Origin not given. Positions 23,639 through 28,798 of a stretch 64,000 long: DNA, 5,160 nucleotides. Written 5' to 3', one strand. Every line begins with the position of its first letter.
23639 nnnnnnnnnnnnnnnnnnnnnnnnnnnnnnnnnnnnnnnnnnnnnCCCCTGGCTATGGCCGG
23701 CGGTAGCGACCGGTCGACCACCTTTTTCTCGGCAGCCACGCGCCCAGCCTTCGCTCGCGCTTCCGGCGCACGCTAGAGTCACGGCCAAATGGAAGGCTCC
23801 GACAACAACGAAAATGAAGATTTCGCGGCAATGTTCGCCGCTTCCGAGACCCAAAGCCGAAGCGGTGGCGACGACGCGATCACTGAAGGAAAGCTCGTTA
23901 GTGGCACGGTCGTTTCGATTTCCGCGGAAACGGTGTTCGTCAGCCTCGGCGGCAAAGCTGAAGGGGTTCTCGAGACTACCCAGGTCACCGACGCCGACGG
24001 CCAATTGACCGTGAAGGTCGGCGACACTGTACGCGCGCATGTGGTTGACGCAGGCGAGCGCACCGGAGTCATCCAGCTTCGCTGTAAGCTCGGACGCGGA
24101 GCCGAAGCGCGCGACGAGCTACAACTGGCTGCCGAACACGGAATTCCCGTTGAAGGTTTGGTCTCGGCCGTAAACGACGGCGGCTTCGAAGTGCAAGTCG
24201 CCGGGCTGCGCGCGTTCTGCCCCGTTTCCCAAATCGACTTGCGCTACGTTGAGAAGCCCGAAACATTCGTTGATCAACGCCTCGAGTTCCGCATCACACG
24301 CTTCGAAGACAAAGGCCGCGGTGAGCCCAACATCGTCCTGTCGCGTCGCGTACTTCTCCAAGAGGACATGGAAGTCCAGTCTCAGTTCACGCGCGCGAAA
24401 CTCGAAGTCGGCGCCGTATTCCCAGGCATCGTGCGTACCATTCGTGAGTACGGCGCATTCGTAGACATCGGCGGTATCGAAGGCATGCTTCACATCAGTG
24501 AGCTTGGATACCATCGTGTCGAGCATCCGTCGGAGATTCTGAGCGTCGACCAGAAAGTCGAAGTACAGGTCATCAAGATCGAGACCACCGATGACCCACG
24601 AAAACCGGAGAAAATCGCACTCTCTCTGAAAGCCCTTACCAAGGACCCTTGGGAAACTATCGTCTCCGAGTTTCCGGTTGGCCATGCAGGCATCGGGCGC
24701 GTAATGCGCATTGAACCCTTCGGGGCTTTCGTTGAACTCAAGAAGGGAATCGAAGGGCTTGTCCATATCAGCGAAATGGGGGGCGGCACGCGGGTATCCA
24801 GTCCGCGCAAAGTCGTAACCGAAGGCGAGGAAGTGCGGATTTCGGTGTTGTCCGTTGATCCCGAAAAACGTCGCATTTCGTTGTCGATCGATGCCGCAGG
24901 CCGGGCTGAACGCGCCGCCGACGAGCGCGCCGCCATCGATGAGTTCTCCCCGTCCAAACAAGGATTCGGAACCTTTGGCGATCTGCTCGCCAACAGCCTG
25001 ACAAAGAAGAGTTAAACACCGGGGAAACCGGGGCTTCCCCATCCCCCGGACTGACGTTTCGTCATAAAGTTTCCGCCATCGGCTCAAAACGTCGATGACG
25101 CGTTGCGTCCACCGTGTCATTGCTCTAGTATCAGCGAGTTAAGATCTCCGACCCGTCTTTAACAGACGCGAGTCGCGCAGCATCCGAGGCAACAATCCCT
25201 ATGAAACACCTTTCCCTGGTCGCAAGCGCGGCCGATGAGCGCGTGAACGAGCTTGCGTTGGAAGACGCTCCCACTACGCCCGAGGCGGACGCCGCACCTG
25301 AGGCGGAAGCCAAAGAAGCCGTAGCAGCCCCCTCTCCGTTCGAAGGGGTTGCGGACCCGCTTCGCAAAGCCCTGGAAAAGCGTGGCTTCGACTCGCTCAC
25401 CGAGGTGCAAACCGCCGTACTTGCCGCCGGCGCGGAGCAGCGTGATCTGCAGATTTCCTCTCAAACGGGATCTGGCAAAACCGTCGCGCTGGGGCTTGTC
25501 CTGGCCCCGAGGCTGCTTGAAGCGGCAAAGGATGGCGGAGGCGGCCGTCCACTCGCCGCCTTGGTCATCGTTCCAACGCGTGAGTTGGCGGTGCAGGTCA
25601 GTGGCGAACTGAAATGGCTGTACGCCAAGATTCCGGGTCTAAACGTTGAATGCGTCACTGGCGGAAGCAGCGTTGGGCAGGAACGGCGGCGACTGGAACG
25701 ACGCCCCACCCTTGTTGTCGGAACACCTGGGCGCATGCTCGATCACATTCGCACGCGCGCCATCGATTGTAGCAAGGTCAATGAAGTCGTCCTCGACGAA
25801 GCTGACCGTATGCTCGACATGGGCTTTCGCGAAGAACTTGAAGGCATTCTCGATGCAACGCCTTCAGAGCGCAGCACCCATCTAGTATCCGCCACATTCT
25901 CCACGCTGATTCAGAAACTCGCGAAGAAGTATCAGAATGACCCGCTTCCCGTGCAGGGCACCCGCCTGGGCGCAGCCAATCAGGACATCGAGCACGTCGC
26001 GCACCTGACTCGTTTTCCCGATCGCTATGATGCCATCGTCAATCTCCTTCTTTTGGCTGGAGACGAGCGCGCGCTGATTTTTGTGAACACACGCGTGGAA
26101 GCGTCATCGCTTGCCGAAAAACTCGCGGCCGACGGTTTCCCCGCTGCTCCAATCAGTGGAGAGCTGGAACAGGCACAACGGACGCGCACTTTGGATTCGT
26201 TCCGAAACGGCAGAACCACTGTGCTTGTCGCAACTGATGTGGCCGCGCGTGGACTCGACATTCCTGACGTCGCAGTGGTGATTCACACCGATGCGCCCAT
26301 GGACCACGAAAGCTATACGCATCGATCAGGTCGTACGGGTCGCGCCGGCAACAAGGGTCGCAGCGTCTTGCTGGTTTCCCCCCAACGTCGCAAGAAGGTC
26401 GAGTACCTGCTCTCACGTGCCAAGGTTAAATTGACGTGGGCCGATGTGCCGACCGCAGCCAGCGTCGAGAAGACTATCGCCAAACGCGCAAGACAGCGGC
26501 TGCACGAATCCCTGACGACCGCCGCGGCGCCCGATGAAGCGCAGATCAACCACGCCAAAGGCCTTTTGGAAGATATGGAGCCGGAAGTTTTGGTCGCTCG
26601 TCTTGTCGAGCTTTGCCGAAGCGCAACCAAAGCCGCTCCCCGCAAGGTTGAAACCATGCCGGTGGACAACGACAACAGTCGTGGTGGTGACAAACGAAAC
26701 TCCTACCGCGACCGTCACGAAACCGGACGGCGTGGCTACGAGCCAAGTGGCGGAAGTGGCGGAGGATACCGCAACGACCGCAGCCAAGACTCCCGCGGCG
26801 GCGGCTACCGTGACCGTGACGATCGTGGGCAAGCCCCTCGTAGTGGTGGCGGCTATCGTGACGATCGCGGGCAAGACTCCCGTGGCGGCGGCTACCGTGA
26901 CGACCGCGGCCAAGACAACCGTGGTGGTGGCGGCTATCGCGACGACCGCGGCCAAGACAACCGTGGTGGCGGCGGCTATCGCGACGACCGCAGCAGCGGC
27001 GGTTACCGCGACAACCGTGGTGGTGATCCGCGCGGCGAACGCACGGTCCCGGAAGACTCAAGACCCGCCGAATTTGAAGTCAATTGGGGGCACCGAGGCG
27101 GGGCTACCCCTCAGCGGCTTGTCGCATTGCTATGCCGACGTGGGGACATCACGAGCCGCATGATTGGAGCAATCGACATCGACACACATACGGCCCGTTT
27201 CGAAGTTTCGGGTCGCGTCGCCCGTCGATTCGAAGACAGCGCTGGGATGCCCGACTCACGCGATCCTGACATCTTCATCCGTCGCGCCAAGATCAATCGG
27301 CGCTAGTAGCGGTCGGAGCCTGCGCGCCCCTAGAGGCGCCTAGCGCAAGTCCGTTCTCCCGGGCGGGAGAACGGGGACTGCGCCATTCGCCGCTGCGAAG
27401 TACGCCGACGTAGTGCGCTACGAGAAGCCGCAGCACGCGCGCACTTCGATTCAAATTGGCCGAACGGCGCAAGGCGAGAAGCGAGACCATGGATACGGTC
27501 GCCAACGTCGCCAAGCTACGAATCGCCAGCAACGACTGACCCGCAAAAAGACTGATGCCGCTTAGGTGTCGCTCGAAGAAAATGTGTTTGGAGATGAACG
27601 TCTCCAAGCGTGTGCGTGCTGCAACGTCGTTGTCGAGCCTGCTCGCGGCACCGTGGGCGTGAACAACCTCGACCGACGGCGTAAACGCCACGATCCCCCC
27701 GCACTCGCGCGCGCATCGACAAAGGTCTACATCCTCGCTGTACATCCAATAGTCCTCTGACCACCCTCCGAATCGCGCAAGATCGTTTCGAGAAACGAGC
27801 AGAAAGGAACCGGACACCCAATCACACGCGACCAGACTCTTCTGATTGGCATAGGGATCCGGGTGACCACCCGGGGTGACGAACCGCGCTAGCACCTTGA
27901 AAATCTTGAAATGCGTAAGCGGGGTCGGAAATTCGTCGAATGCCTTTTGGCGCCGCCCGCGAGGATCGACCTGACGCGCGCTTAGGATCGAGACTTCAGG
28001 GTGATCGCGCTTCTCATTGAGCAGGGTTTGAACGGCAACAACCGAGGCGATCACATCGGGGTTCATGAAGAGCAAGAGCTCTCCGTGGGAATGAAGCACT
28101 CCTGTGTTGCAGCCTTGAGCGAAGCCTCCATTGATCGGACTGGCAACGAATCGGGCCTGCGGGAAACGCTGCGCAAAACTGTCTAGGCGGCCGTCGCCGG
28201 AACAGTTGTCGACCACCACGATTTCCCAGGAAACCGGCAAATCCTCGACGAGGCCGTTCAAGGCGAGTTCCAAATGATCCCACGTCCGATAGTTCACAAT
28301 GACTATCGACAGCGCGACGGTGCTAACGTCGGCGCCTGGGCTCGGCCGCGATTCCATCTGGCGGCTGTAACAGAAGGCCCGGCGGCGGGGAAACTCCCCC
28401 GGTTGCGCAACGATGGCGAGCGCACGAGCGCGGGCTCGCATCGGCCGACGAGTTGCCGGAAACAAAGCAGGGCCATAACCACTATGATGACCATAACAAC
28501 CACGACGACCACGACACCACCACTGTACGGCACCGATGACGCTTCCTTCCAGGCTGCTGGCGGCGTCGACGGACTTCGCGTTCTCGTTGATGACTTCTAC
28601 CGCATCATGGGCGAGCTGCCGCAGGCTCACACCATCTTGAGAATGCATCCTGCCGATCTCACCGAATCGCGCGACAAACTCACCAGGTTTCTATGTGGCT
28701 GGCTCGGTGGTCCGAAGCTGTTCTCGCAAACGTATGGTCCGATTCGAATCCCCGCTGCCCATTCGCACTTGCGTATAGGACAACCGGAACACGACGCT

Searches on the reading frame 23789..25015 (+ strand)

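Call 82: search_protein_families(library=pfam, proteins=[window:23789-25015:+], max_evalue=0.00001)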
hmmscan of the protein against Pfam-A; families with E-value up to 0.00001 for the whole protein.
window:23789-25015:+ (408 aa): 3 families
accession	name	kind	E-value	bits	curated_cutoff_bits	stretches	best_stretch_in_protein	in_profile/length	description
PF00575.29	S1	-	9e-48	161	22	4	204-267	1-65/74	S1 RNA binding domain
PF23459.1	S1_RRP5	-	8e-17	62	27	0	303-366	9-71/72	RRP5 S1 domain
PF21710.3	Spt6_S1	-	1.6e-07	31.9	27.5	0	304-368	23-87/91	Spt6, S1/OB domain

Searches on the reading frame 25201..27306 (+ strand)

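Call 82: search_protein_families(library=pfam, proteins=[window:25201-27306:+], max_evalue=0.00001)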
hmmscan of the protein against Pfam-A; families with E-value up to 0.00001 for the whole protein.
window:25201-27306:+ (701 aa): 3 families
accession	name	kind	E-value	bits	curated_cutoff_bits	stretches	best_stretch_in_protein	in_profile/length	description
PF00270.35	DEAD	-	1.9e-36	125.8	26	1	67-236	1-163/167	DEAD/DEAH box helicase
PF00271.37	Helicase_C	-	2.1e-30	105.7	23.5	1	276-383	3-110/110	Helicase conserved C-terminal domain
PF03880.21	DbpA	-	2.9e-09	37.3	25.6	1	625-677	2-54/72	DbpA RNA binding domain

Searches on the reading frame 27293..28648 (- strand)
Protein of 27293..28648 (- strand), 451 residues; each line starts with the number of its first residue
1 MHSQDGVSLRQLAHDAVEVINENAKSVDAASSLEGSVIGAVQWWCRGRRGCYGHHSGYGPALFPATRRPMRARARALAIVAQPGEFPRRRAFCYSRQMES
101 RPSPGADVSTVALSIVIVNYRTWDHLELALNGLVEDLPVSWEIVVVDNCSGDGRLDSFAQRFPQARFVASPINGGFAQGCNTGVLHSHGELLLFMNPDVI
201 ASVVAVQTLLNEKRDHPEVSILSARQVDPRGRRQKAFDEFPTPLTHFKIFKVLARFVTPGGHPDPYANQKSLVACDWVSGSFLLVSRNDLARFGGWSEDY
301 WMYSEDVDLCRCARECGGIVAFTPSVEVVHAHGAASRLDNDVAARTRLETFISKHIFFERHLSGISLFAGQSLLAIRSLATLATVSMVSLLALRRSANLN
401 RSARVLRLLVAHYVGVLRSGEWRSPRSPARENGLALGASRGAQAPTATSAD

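Call 82: search_protein_families(library=pfam, proteins=[window:27293-28648:-], max_evalue=0.00001)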
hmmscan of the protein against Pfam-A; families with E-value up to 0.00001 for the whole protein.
window:27293-28648:- (451 aa): 1 family
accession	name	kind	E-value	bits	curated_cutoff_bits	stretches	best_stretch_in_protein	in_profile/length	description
PF00535.33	Glycos_transf_2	-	6.7e-14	52.6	23.3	1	114-250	1-137/168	Glycosyl transferase family 2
